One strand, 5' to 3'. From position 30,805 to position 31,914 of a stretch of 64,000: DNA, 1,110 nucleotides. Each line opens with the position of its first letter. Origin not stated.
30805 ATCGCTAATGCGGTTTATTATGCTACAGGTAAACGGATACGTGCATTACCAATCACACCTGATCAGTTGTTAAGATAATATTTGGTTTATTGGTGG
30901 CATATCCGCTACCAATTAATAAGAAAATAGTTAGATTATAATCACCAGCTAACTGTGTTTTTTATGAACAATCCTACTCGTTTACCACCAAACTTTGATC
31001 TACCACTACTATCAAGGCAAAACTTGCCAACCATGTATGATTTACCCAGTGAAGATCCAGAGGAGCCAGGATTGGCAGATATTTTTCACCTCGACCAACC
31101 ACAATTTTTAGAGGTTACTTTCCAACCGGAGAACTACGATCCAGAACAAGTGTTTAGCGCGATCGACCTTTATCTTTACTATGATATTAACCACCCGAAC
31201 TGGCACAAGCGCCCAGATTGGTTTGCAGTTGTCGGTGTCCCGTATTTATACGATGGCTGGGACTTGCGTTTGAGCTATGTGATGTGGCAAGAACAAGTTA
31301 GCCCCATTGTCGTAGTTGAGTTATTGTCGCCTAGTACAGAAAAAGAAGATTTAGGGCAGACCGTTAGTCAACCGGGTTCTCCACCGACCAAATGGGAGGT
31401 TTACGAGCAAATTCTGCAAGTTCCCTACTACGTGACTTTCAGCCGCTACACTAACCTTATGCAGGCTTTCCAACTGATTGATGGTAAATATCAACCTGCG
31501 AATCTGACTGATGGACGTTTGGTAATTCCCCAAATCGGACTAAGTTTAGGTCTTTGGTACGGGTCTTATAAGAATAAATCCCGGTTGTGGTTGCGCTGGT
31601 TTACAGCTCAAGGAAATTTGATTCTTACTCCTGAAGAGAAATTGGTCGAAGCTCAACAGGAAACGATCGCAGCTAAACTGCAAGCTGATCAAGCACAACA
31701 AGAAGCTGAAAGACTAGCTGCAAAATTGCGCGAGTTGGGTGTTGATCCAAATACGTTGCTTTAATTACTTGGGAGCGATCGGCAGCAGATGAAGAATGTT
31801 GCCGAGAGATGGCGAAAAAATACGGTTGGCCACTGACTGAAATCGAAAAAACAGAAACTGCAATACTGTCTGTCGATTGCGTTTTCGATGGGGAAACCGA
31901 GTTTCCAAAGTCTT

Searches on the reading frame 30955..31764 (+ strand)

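Call 81: search_protein_families(library=pfam, proteins=[window:30955-31764:+], max_evalue=0.0001)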
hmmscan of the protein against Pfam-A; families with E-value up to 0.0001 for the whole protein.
window:30955-31764:+ (269 aa): 1 family
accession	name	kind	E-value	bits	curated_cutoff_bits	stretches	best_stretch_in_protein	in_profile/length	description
PF05685.18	Uma2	-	1.1e-13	51.4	27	1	40-201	28-168/172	Putative restriction endonuclease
